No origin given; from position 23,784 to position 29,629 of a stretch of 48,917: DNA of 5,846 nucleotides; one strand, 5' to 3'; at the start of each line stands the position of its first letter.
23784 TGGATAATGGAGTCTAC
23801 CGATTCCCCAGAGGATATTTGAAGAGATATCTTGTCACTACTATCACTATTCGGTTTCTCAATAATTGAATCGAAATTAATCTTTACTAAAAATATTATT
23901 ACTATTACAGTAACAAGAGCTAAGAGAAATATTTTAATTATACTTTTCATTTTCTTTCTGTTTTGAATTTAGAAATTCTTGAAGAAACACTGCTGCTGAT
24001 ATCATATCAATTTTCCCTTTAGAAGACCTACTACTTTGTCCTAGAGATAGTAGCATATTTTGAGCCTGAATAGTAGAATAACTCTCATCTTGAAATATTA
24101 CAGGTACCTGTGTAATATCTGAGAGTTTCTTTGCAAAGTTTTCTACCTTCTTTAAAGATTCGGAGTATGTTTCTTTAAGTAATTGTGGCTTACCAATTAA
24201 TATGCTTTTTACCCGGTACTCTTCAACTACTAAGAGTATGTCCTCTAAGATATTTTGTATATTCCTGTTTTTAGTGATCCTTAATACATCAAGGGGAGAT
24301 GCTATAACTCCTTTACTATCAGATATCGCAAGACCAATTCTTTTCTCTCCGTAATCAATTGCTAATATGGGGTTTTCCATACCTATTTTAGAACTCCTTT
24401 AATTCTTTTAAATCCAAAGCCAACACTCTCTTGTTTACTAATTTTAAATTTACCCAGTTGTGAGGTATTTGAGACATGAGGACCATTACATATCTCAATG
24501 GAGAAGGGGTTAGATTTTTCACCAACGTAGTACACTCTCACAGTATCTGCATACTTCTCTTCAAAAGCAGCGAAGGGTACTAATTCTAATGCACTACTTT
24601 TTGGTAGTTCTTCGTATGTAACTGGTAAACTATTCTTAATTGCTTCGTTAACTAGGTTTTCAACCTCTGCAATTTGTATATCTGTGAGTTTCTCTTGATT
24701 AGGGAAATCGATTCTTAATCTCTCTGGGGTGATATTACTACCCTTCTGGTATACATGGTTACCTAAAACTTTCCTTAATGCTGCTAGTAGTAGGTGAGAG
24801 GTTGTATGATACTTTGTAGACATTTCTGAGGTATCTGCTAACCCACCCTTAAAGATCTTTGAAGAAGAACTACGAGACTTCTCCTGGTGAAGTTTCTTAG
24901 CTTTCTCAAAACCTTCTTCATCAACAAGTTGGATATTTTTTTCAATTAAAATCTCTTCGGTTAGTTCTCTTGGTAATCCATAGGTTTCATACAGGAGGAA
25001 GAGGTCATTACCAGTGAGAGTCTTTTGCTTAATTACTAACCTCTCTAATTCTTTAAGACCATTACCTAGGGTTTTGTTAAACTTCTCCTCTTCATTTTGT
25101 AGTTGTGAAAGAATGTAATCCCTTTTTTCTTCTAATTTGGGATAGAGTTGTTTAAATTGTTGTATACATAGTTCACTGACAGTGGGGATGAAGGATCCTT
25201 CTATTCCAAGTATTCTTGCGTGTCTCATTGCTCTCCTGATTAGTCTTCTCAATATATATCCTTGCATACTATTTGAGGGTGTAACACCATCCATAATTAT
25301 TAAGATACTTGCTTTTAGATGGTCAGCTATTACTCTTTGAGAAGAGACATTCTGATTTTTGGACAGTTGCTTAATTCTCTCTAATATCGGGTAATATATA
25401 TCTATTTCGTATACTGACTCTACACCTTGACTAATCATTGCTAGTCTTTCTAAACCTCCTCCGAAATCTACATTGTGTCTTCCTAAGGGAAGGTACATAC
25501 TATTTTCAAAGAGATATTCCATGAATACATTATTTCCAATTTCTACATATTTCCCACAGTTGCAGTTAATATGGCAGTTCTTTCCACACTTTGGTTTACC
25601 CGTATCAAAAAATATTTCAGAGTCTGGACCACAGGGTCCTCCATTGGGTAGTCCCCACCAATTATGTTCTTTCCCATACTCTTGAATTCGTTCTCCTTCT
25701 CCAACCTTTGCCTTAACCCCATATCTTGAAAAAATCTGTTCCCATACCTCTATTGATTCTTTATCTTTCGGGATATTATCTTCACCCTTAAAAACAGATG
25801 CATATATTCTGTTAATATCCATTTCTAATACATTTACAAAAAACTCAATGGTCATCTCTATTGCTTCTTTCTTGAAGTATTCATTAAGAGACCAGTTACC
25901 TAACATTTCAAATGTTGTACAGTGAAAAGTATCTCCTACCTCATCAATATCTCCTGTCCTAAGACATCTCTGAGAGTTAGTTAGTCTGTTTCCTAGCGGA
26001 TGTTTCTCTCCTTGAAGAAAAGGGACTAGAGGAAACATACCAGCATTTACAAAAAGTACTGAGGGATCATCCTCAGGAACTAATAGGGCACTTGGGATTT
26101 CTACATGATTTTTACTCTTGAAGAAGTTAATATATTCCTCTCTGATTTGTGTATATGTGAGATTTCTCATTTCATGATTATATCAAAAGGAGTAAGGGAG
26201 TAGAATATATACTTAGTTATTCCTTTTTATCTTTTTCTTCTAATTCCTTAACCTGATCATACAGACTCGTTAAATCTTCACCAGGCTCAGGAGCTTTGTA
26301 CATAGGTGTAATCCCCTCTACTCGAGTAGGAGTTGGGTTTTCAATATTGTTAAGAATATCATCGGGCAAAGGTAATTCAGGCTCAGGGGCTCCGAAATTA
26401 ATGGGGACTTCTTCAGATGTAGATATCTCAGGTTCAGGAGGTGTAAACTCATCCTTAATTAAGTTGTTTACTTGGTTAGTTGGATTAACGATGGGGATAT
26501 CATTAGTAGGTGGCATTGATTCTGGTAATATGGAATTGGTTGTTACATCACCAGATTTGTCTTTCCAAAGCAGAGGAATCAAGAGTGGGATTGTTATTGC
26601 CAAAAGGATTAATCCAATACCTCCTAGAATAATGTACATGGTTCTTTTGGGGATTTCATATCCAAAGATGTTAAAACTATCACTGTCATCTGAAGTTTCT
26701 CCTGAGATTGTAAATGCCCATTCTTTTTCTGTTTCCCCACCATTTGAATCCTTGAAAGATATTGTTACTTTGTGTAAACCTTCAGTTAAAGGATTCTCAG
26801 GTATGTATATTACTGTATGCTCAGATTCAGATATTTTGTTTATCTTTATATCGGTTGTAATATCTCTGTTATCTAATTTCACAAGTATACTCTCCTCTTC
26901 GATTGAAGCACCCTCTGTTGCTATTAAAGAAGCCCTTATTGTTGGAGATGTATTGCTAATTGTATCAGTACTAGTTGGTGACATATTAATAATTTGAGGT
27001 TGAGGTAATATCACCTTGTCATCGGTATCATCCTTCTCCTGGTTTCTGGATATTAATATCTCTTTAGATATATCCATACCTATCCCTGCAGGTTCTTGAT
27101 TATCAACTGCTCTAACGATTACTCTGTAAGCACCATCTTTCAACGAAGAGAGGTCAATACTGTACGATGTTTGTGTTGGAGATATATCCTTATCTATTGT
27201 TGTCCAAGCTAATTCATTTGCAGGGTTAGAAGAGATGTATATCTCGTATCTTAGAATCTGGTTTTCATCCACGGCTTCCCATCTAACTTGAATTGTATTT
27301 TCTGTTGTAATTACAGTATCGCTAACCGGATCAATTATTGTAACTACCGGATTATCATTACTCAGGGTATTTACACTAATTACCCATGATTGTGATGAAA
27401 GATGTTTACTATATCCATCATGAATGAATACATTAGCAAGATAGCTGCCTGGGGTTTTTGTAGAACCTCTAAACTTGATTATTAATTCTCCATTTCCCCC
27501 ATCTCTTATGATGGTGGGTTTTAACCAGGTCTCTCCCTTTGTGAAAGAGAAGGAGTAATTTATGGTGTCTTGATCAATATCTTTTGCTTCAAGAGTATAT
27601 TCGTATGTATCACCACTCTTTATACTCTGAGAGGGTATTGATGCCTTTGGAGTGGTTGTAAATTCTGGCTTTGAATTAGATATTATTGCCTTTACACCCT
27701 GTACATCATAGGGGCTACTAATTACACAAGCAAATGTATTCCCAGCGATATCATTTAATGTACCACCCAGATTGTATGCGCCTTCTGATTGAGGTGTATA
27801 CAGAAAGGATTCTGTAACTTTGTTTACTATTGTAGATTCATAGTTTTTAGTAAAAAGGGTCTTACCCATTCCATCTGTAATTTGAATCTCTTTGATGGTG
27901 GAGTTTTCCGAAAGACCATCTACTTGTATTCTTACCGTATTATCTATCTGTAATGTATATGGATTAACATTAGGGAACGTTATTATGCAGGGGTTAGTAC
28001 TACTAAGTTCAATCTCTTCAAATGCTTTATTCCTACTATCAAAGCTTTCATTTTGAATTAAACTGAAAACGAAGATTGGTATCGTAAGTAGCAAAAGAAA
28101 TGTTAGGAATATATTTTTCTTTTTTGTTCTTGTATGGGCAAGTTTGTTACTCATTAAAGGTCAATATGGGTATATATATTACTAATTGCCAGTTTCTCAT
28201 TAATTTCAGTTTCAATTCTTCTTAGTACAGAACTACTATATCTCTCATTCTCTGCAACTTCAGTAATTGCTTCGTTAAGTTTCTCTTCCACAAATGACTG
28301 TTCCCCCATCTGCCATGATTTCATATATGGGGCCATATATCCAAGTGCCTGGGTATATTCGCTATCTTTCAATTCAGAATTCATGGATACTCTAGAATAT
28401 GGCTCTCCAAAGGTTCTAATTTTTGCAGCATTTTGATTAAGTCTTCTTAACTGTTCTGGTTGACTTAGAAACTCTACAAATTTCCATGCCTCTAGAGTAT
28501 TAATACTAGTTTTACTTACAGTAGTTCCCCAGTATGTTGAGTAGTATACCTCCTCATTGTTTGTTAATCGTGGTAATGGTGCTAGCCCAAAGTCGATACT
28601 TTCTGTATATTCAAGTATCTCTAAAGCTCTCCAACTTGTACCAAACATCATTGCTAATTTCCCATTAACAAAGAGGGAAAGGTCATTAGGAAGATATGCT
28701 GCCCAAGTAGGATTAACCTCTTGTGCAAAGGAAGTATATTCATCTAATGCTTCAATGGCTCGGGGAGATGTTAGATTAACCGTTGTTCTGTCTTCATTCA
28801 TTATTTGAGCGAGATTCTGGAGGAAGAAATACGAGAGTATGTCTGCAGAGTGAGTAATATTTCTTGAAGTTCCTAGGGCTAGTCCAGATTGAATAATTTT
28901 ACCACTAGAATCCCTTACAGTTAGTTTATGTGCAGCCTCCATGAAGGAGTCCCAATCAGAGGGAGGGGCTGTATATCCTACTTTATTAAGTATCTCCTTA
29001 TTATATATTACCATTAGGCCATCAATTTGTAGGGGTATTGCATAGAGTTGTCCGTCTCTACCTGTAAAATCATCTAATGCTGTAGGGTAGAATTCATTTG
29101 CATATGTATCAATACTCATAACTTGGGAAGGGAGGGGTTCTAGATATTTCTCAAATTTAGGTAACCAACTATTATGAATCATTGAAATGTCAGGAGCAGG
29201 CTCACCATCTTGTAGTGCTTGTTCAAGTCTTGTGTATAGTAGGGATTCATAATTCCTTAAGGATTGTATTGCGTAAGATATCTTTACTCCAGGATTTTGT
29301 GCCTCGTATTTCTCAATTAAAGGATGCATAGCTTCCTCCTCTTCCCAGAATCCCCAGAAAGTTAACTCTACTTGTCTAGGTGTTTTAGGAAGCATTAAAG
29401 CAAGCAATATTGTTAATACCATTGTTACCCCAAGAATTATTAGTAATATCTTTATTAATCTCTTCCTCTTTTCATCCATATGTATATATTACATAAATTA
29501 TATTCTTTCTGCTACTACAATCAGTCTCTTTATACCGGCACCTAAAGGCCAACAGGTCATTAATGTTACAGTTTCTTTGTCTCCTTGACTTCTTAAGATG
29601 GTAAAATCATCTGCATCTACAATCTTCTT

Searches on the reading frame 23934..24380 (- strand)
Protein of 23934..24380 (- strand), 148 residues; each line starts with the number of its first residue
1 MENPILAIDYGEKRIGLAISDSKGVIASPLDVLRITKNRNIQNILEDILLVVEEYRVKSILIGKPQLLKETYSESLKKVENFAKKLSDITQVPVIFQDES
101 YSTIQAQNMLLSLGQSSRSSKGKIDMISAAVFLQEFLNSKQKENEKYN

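Call 8: search_protein_families(library=pfam, proteins=[window:23934-24380:-], max_evalue=0.001)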
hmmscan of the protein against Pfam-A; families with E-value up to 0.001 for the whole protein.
window:23934-24380:- (148 aa): 1 family
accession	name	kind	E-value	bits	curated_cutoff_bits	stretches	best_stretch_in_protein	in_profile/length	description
PF03652.20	RuvX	-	3.8e-35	121.6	29.2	1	5-138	3-133/134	Holliday junction resolvase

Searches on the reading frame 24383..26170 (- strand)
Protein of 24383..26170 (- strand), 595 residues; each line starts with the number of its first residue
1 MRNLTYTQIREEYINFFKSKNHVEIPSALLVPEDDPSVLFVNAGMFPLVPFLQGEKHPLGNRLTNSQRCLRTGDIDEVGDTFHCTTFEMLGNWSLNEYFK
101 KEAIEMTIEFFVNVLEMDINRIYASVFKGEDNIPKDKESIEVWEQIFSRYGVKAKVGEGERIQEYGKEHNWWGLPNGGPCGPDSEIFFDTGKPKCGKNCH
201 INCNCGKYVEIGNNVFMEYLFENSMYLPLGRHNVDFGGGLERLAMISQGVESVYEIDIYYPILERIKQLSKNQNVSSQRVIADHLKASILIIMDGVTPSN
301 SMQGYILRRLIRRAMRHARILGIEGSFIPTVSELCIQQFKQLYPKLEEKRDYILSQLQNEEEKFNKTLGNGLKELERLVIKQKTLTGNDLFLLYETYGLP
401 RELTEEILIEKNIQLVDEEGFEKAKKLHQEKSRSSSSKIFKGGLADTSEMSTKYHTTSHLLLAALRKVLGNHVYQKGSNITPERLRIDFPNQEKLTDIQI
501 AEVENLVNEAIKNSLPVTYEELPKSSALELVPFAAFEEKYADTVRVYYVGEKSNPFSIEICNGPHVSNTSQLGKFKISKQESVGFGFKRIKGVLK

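Call 8: search_protein_families(library=pfam, proteins=[window:24383-26170:-], max_evalue=0.001)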
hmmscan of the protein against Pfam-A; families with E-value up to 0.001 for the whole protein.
window:24383-26170:- (595 aa): 2 families
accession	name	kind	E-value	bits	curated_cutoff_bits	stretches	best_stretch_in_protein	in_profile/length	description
PF01411.24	tRNA-synt_2c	-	4.9e-124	415.3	30.3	1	8-446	1-444/552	tRNA synthetases class II (A)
PF07973.19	tRNA_SAD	-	7.5e-13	48.7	24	1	544-590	1-43/44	Threonyl and Alanyl tRNA synthetase second additional domain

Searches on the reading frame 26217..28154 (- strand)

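Call 8: search_protein_families(library=pfam, proteins=[window:26217-28154:-], max_evalue=0.001)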
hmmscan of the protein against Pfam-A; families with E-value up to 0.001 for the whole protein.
window:26217-28154:- (645 aa): 3 families
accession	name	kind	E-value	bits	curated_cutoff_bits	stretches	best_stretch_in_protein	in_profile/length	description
PF17957.7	Big_7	-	3e-06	28.2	24.1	1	269-345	1-68/70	Bacterial Ig domain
PF19077.6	Big_13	-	0.00014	22.7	27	0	422-483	42-100/102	Bacterial Ig-like domain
PF00041.27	fn3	-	0.00055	20.5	25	0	283-353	11-72/84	Fibronectin type III domain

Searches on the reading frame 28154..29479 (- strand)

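Call 8: search_protein_families(library=pfam, proteins=[window:28154-29479:-], max_evalue=0.001)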
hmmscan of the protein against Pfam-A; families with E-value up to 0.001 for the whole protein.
window:28154-29479:- (441 aa): 2 families
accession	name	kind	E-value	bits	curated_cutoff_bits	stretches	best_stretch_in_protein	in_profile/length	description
PF01547.30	SBP_bac_1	-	6.5e-31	108.9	26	1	47-343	4-305/307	Bacterial extracellular solute-binding protein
PF13416.11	SBP_bac_8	-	5.8e-27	95.6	27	1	54-346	2-251/279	Bacterial extracellular solute-binding protein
